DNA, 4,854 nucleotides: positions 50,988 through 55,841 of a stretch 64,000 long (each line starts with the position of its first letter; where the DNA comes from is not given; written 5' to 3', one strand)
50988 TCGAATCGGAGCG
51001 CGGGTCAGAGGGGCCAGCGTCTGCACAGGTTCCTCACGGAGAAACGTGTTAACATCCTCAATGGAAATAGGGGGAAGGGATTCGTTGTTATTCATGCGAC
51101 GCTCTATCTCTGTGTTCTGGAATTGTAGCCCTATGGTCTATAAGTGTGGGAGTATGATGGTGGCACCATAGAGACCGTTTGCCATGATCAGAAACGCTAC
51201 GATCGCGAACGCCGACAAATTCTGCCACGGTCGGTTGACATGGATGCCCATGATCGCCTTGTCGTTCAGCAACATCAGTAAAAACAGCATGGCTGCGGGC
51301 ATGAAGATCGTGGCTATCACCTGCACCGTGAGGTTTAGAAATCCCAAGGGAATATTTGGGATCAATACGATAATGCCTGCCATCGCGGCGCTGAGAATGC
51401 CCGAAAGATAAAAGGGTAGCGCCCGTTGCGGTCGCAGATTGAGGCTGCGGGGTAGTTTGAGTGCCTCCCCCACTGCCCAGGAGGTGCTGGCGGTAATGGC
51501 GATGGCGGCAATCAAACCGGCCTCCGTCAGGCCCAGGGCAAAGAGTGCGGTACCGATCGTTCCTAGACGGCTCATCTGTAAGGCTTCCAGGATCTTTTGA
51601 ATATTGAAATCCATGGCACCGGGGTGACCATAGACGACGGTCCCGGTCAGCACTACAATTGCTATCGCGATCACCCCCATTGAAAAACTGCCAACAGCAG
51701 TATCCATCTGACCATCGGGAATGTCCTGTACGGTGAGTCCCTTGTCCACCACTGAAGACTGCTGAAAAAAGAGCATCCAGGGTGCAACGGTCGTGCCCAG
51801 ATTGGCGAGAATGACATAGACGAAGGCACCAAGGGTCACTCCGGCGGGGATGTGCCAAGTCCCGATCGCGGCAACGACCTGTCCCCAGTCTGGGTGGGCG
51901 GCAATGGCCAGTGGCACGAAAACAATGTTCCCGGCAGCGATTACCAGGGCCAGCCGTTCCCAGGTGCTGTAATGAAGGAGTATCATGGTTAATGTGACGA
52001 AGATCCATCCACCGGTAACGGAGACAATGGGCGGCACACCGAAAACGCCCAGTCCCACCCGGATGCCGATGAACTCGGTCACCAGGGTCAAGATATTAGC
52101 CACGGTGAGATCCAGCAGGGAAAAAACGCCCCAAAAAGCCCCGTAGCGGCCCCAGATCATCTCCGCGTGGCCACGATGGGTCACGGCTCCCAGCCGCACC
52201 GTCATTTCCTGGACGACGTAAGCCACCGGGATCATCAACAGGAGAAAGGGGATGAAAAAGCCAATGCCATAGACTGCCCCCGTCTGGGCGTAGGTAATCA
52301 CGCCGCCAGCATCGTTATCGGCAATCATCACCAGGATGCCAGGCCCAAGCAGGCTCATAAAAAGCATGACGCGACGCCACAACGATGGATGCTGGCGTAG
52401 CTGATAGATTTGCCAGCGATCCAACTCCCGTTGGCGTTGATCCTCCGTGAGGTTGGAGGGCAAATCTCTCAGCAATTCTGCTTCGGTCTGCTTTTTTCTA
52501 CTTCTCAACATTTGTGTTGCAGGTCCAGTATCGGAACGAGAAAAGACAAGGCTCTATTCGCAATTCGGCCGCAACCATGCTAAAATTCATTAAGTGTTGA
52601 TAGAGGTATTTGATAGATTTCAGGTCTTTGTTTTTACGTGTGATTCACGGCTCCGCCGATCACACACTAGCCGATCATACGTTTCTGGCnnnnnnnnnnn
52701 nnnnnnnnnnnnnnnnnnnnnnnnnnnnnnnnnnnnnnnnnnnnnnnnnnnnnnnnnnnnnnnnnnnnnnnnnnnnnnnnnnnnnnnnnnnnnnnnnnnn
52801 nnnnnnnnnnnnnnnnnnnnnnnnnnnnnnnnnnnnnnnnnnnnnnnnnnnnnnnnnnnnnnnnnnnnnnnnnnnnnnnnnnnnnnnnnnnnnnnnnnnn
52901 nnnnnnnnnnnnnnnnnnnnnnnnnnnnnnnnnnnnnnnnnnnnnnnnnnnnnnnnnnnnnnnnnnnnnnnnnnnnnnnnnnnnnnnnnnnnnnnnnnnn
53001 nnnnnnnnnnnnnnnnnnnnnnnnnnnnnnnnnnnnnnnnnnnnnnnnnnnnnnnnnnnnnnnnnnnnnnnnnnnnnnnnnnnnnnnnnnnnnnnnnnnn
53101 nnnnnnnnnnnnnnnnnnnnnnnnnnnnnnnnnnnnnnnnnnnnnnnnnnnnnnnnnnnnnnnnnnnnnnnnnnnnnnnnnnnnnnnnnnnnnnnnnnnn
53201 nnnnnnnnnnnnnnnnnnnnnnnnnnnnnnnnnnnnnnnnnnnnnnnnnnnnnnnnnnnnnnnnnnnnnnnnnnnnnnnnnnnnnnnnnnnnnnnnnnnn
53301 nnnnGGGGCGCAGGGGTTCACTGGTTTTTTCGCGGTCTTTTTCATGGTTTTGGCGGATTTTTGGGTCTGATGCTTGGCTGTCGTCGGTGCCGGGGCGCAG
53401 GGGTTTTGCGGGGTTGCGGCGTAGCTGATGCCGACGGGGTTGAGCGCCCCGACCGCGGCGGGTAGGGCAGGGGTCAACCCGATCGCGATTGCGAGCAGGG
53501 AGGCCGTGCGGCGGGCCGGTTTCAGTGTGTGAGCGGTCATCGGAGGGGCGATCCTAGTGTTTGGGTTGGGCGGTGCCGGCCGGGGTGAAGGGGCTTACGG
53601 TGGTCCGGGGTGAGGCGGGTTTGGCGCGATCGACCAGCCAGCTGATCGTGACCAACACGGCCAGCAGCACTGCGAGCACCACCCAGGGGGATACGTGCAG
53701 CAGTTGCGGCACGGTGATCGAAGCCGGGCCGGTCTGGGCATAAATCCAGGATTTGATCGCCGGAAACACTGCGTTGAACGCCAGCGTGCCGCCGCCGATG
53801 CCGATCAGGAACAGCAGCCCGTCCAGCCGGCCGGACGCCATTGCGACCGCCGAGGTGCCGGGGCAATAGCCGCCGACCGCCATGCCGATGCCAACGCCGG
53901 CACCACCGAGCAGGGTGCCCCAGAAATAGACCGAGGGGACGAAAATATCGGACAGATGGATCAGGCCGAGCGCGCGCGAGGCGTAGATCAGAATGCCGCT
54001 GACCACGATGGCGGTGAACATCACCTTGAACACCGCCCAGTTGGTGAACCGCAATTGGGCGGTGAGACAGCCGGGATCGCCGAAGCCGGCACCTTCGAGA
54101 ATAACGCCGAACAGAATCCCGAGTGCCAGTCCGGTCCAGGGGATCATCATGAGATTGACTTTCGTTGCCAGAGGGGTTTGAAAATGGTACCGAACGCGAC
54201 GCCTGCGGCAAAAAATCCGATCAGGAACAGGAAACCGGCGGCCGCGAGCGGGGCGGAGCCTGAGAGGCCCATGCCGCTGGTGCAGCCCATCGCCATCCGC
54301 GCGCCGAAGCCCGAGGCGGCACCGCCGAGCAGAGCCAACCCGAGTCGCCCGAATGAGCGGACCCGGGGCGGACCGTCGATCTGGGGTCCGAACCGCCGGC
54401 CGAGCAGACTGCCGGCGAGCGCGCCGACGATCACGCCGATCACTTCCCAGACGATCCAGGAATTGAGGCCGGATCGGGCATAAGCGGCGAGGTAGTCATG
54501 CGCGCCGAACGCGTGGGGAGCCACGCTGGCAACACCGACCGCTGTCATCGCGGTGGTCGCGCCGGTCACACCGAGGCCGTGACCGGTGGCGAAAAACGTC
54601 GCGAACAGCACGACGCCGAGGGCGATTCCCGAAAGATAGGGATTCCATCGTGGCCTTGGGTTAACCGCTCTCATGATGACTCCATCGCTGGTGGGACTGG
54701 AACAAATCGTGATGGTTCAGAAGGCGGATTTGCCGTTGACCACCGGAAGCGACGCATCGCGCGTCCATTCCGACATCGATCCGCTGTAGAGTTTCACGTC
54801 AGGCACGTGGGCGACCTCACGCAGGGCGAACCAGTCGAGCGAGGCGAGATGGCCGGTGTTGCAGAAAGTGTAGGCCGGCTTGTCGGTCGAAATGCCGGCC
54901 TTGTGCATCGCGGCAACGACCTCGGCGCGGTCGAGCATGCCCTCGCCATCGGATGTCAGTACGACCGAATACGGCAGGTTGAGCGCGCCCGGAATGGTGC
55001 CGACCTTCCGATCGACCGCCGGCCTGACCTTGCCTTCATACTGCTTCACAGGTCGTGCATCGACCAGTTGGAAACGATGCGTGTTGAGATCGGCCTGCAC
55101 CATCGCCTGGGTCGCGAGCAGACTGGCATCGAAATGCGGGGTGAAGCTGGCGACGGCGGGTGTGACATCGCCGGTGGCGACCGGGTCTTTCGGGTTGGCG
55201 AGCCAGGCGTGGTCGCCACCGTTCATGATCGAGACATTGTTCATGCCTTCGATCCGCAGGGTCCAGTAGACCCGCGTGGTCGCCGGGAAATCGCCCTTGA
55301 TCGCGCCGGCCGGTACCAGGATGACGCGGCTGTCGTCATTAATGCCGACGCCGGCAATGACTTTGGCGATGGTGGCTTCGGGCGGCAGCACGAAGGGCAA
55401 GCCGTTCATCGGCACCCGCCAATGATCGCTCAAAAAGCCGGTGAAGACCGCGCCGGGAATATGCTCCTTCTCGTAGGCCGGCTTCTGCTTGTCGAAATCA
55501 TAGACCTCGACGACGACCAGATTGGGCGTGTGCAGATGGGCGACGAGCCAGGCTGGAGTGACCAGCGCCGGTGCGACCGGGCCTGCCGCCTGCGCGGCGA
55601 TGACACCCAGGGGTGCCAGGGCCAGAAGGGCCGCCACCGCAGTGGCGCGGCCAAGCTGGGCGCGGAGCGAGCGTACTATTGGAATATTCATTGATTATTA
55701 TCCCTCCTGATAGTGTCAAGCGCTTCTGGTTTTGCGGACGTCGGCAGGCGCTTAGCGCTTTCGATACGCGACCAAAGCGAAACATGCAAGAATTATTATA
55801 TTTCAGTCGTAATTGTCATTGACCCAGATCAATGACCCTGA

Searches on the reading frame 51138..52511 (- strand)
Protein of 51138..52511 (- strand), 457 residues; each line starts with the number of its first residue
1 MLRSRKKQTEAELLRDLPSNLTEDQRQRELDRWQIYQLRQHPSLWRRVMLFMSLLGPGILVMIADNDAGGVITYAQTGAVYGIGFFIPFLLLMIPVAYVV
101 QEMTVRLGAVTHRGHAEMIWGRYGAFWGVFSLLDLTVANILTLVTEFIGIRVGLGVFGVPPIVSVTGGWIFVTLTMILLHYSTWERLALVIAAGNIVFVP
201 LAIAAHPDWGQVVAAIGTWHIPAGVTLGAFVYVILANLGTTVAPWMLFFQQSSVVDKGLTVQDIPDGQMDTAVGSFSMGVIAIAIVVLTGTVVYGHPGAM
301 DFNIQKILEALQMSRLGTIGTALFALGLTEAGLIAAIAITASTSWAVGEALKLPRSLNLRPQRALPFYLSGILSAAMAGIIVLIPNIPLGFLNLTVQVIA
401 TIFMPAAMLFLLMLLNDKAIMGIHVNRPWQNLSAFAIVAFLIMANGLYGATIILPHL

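Call 31: search_protein_families(library=pfam, proteins=[window:51138-52511:-], max_evalue=0.001)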
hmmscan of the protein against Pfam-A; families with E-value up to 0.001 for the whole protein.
window:51138-52511:- (457 aa): 1 family
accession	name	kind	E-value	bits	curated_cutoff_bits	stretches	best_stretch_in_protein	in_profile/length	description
PF01566.24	Nramp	-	2.2e-55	188.6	29.8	1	72-427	2-356/357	Natural resistance-associated macrophage protein-like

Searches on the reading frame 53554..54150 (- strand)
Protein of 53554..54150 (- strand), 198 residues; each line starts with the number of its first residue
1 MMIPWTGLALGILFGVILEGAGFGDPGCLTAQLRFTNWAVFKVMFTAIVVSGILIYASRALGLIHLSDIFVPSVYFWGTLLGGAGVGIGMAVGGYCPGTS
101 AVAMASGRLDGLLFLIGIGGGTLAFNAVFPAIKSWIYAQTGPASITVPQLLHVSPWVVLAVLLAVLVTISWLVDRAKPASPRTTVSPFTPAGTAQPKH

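Call 31: search_protein_families(library=pfam, proteins=[window:53554-54150:-], max_evalue=0.001)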
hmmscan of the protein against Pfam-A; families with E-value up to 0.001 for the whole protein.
window:53554-54150:- (198 aa): 1 family
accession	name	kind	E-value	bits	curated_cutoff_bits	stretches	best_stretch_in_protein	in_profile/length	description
PF04143.19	Sulf_transp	-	2.7e-17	63.7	27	1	23-180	4-157/310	Sulphur transport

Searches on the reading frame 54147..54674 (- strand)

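Call 31: search_protein_families(library=pfam, proteins=[window:54147-54674:-], max_evalue=0.001)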
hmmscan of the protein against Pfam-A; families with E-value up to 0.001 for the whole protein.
window:54147-54674:- (175 aa): 1 family
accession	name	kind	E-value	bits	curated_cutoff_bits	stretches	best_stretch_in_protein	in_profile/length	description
PF04143.19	Sulf_transp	-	4e-18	66.5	27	1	8-158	175-308/310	Sulphur transport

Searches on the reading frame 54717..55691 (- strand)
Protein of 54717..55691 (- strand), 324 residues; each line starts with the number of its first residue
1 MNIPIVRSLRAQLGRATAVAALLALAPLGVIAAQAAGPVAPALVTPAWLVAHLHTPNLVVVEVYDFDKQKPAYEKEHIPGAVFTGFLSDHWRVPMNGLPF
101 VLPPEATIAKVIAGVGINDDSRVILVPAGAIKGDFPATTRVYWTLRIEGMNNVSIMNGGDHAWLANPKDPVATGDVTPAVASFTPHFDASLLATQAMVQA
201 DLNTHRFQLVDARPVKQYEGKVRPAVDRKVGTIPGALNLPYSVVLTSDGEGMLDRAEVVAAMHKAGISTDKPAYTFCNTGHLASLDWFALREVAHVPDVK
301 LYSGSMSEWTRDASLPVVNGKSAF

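Call 31: search_protein_families(library=pfam, proteins=[window:54717-55691:-], max_evalue=0.001)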
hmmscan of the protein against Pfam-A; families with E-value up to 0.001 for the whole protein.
window:54717-55691:- (324 aa): 1 family
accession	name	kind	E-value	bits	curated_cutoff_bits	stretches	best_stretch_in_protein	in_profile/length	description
PF00581.25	Rhodanese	-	5.1e-20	72.3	22.2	2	196-311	3-101/102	Rhodanese-like domain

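Call 95: search_protein_families(library=ncbifam, proteins=[window:54717-55691:-], max_evalue=0.001)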
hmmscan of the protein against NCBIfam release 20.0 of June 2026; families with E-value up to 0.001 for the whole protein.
window:54717-55691:- (324 aa): 2 families
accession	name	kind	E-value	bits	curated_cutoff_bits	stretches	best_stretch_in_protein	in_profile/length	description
NF008557.0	PRK11493.1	equivalog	3.8e-36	124.6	250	1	43-319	6-279/281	3-mercaptopyruvate sulfurtransferase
NF040901.1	SeO3_TeO2_ExtH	equivalog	1.9e-18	66.7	200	1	57-315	68-352/430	selenite/tellurite reduction operon rhodanese-like protein ExtH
